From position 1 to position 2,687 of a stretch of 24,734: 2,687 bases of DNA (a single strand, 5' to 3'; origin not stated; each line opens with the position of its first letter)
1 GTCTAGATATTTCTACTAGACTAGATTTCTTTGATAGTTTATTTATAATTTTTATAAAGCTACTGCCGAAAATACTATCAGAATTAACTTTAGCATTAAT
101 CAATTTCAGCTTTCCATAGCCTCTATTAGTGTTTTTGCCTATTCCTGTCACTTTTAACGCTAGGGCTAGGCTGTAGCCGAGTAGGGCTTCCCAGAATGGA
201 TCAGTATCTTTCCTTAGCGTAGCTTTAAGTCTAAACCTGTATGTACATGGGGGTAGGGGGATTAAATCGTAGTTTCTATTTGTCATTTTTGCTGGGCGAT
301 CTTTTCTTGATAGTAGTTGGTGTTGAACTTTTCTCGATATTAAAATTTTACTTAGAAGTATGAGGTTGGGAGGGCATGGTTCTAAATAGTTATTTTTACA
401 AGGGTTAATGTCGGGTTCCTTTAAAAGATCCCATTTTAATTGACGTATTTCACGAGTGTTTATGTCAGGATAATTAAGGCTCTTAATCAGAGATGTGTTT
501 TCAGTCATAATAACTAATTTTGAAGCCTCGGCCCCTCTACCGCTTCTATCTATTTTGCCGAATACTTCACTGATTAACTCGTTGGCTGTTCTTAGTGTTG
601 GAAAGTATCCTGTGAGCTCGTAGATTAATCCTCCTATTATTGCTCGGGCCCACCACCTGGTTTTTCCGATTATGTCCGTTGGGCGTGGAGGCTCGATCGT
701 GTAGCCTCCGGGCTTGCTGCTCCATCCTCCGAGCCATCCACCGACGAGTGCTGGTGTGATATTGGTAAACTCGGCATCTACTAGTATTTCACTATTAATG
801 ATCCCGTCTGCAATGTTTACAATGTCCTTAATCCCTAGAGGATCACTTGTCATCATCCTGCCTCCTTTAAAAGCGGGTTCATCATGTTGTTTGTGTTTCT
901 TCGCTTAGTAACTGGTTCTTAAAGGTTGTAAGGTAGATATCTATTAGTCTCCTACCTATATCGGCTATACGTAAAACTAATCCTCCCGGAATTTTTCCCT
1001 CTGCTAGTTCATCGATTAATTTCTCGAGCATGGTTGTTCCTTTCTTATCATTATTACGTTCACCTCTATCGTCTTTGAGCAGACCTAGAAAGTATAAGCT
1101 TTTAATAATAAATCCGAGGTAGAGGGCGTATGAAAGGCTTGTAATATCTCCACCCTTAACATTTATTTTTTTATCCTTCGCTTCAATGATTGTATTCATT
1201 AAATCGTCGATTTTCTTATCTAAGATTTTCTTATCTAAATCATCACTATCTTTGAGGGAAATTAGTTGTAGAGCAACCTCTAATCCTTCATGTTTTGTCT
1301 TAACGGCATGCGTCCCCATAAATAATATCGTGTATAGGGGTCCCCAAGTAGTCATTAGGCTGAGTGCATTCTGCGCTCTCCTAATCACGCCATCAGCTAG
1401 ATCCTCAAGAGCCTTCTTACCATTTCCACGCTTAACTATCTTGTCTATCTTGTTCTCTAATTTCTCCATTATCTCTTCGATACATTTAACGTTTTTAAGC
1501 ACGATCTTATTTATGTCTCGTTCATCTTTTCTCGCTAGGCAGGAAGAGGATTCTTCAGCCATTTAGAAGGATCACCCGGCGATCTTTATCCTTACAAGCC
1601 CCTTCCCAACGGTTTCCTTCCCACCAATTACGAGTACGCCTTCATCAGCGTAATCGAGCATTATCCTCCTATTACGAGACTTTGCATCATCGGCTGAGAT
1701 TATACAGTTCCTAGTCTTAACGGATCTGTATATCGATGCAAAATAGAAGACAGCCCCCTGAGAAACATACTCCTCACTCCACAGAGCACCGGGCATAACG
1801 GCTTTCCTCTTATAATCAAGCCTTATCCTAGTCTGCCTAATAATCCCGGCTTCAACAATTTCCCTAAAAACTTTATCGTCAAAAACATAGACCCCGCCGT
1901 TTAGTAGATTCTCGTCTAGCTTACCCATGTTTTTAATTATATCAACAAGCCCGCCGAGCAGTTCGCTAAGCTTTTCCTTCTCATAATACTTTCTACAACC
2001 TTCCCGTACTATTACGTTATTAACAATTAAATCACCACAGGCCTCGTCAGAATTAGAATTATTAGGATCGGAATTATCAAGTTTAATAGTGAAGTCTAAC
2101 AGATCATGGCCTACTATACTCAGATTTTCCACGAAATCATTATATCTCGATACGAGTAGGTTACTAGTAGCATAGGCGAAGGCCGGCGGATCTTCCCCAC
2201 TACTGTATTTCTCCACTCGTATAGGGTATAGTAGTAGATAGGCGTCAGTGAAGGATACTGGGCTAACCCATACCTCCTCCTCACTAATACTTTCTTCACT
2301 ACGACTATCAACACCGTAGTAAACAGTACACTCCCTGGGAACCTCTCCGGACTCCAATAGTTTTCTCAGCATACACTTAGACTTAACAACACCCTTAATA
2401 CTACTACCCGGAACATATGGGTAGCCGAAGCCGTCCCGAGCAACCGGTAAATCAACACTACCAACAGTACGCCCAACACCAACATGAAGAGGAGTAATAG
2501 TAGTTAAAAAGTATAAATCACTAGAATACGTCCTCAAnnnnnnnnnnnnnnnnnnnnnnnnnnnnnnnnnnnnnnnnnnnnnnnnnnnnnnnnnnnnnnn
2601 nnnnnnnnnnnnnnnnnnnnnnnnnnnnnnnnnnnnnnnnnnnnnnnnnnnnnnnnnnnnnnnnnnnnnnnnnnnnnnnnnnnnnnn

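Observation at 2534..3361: Unrecognised gene leading the cmr operon, translationally coupled to cmr4: candidate new type III-B subunit or regulator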

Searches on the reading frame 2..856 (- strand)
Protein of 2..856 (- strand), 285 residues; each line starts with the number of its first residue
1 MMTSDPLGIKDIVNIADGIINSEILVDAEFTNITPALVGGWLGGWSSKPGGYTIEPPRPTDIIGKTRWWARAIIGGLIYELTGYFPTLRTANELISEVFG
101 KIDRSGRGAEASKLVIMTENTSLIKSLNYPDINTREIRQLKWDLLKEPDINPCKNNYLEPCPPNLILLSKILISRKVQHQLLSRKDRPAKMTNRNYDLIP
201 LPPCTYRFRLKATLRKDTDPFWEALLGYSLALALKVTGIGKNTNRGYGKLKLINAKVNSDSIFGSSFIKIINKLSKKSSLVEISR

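Call 4: search_protein_families(library=pfam, proteins=[window:2-856:-], max_evalue=1)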
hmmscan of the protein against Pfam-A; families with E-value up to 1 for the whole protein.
window:2-856:- (285 aa): 1 family
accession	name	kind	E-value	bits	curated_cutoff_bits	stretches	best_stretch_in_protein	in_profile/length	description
PF03787.20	RAMPs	-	7.8e-08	33.5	22.1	1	58-251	34-189/189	RAMP superfamily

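Call 5: search_protein_families(library=ncbifam, proteins=[window:2-856:-], max_evalue=1)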
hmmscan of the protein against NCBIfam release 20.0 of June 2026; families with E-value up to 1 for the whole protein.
window:2-856:- (285 aa): 2 families
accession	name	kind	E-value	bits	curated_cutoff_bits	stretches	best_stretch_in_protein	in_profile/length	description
TIGR01894.1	cas_TM1795_cmr1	hypoth_equivalog_domain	5.1e-09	36.5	28.65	1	33-253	4-166/167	type III-B CRISPR module RAMP protein Cmr1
TIGR03116.2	cas5_csf3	equivalog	0.076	12.6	140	1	233-259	156-179/223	type IV CRISPR-associated protein Csf3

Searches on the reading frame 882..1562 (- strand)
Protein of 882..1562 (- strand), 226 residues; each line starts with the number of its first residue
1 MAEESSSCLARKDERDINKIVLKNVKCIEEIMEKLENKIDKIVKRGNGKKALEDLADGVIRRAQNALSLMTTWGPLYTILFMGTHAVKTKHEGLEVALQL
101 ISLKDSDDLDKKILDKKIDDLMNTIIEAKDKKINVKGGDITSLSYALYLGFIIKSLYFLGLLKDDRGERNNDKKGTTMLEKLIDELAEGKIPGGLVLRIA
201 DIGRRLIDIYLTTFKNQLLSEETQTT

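Call 4: search_protein_families(library=pfam, proteins=[window:882-1562:-], max_evalue=1)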
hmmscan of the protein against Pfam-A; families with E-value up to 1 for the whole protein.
window:882-1562:- (226 aa): 2 families
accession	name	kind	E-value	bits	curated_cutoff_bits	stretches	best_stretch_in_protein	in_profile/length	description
PF16495.10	SWIRM-assoc_1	-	0.31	11.5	27.2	0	6-41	11-43/84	SWIRM-associated region 1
PF01984.25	dsDNA_bind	-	0.4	11.4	26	1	94-135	61-103/106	Double-stranded DNA-binding domain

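Call 5: search_protein_families(library=ncbifam, proteins=[window:882-1562:-], max_evalue=1)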
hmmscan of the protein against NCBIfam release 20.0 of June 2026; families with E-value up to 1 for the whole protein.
window:882-1562:- (226 aa): 1 family
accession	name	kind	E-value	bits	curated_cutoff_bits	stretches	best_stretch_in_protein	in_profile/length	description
NF045893.1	ICE_Mbov_0398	domain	0.02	14.7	80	1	99-134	76-110/159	Mbov_0398 family ICE element protein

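Call 42: search_protein_families(library=padloc, proteins=[window:882-1562:-], max_evalue=0.1)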
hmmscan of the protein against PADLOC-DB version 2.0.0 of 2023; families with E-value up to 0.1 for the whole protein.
window:882-1562:- (226 aa): 1 family
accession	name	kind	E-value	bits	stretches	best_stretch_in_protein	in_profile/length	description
PDLC01944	CARF8--CARF_TM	-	0.022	12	1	78-152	218-289/339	-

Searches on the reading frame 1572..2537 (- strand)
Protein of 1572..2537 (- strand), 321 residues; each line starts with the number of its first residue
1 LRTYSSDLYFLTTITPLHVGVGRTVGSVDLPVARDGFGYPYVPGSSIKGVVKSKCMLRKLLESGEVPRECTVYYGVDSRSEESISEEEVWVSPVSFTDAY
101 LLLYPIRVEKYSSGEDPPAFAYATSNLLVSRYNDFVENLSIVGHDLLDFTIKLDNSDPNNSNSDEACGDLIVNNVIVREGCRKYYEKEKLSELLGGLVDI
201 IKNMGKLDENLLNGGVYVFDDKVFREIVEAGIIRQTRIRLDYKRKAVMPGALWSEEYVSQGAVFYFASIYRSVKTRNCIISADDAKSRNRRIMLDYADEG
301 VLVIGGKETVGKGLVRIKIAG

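Call 4: search_protein_families(library=pfam, proteins=[window:1572-2537:-], max_evalue=1)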
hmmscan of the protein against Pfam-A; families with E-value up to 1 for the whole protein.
window:1572-2537:- (321 aa): 1 family
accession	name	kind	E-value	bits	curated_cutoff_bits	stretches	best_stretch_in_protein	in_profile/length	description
PF03787.20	RAMPs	-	7.4e-25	89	22.1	1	11-316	2-189/189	RAMP superfamily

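Call 5: search_protein_families(library=ncbifam, proteins=[window:1572-2537:-], max_evalue=1)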
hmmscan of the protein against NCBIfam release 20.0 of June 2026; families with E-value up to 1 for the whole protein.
window:1572-2537:- (321 aa): 8 families
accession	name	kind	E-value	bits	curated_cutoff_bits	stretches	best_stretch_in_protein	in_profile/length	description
TIGR02580.1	cas_RAMP_Cmr4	equivalog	3.5e-48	164.9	87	1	8-316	2-283/283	type III-B CRISPR module RAMP protein Cmr4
TIGR02581.1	cas_cyan_RAMP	equivalog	8.7e-13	48.4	108.05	2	11-55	10-56/216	type III CRISPR-associated RAMP protein Csx7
TIGR02582.1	cas7_TM1809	equivalog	1.1e-06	28.8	90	1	12-53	11-56/203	type III-A CRISPR-associated RAMP protein Csm3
TIGR01899.1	cas_TM1807_csm5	equivalog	9.1e-06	25.4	38.3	1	39-67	109-137/364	type III-A CRISPR-associated RAMP protein Csm5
TIGR01898.1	cas_TM1791_cmr6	equivalog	0.00024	21.3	51.1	1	11-57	3-49/195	type III-B CRISPR module RAMP protein Cmr6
NF041225.1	Cas_III-E_gRAMP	equivalog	0.00068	17.1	700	1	233-317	504-577/1636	type III-E CRISPR-associated gRAMP effector Cas7-11e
TIGR03986.1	TIGR03986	equivalog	0.012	15.1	161.35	1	10-53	39-86/568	TIGR03986 family type III CRISPR-associated RAMP protein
NF009383.0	PRK12742.1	equivalog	0.26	10.8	343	0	197-223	66-92/237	SDR family oxidoreductase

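Call 42: search_protein_families(library=padloc, proteins=[window:1572-2537:-], max_evalue=0.1)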
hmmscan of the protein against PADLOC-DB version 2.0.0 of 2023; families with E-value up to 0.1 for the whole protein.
window:1572-2537:- (321 aa): 36 families (the best 25 are shown)
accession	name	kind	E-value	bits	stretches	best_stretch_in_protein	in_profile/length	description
PDLC01441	Cmr4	-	4.7e-49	165.4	1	7-319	3-243/245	"CAS-III-B,CAS-III-C; effector_G7"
PDLC00981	Cmr4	-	9.4e-49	164.9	1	8-316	2-283/283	CRISPR type III-B/RAMP module RAMP protein Cmr4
PDLC01295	Cmr4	-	1.4e-48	164.4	1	8-316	2-256/256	"CAS-III-B,CAS-III-C; effector_G7"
PDLC00982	Cmr4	-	1.9e-45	153.8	1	8-316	2-281/281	Cmr4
PDLC01016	Csm3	-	1.8e-15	55.8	1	10-316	2-189/189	Csm3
PDLC01613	Csm3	-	2.9e-15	55.6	1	10-316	1-177/177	"CAS-III-A,CAS-III-D; effector_G7"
PDLC01296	Csm3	-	1.3e-14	52.7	2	11-55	10-53/192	"CAS-III-A,CAS-III-D; effector_G7"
PDLC01339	Csm3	-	8.5e-14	50.9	2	13-59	1-32/163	"CAS-III-A,CAS-III-D; effector_G7"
PDLC01015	Csm3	-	4.8e-13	48.6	1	13-154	1-140/178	Csm3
PDLC01442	Csm3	-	1.8e-11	42.3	1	12-55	15-60/208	"CAS-III-A,CAS-III-D; effector_G7"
PDLC02111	Cas7_IIId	-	4.8e-11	40.2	2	12-98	17-93/417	-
PDLC01017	Csm3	-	4.6e-10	37.6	1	11-55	15-63/257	Csm3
PDLC02115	Cas7_IIId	-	2.4e-08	31.6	1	11-60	10-58/486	-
PDLC01297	Csm3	-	8.4e-08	30.3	1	12-63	10-65/198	"CAS-III-A,CAS-III-D; effector_G7"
PDLC02107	Cas7_IIId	-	1.4e-07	28.8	1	12-56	13-57/426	-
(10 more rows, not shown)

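Call 64: search_solved_structures(query=window:1572-2537:-, max_evalue=0.001)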
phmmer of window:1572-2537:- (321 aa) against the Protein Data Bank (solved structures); distinct sequences matched with E-value up to 0.001: 13.
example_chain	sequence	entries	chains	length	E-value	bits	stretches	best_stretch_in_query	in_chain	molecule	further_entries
6s6b_D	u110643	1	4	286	7.1e-24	87.6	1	7-318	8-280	CRISPR-associated RAMP protein, Cmr4 family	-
6s8b_D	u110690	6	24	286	8.2e-23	84.1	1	7-318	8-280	CRISPR-associated RAMP protein, Cmr4 family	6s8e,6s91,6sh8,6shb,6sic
9x25_D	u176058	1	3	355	1.4e-20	76.7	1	9-318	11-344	CRISPR type III-associated protein domain-containing protein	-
3x1l_C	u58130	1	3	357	1.4e-20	76.7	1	9-318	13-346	Cmr4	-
4rdp_A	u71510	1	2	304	2.8e-20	75.7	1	8-319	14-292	CRISPR system Cmr subunit Cmr4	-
4w8w_A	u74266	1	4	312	2.8e-20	75.7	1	8-319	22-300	CRISPR system Cmr subunit Cmr4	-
4wnz_A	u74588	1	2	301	3e-20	75.6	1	8-319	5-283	CRISPR system Cmr subunit Cmr4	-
9l7c_F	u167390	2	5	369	2e-19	73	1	9-318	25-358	Type III-B CRISPR module RAMP protein Cmr4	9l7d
9arw_C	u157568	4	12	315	1.1e-15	60.6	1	9-319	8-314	Type III-B CRISPR module RAMP protein Cmr4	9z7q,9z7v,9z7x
8wfx_I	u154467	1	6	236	0.00032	23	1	11-53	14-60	CRISPR system Cms endoribonuclease Csm3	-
8s9t_A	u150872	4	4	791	0.00045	22.5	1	12-57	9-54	Cas7-Cas5-Cas11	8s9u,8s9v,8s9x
6iqw_C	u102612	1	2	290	0.00058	22.2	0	13-54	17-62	Csm3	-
6muu_C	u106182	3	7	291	0.00058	22.2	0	13-54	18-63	Uncharacterized protein Csm3 | Csm3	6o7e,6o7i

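Call 96: search_solved_structures(query=window:1572-2537:-, max_evalue=1e-20, show_alignments=1)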
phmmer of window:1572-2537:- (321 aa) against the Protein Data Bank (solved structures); distinct sequences matched with E-value up to 1e-20: 2.
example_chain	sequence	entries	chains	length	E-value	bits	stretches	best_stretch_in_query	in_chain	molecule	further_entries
6s6b_D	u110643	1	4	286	7.1e-24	87.6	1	7-318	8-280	CRISPR-associated RAMP protein, Cmr4 family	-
6s8b_D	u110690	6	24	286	8.2e-23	84.1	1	7-318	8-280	CRISPR-associated RAMP protein, Cmr4 family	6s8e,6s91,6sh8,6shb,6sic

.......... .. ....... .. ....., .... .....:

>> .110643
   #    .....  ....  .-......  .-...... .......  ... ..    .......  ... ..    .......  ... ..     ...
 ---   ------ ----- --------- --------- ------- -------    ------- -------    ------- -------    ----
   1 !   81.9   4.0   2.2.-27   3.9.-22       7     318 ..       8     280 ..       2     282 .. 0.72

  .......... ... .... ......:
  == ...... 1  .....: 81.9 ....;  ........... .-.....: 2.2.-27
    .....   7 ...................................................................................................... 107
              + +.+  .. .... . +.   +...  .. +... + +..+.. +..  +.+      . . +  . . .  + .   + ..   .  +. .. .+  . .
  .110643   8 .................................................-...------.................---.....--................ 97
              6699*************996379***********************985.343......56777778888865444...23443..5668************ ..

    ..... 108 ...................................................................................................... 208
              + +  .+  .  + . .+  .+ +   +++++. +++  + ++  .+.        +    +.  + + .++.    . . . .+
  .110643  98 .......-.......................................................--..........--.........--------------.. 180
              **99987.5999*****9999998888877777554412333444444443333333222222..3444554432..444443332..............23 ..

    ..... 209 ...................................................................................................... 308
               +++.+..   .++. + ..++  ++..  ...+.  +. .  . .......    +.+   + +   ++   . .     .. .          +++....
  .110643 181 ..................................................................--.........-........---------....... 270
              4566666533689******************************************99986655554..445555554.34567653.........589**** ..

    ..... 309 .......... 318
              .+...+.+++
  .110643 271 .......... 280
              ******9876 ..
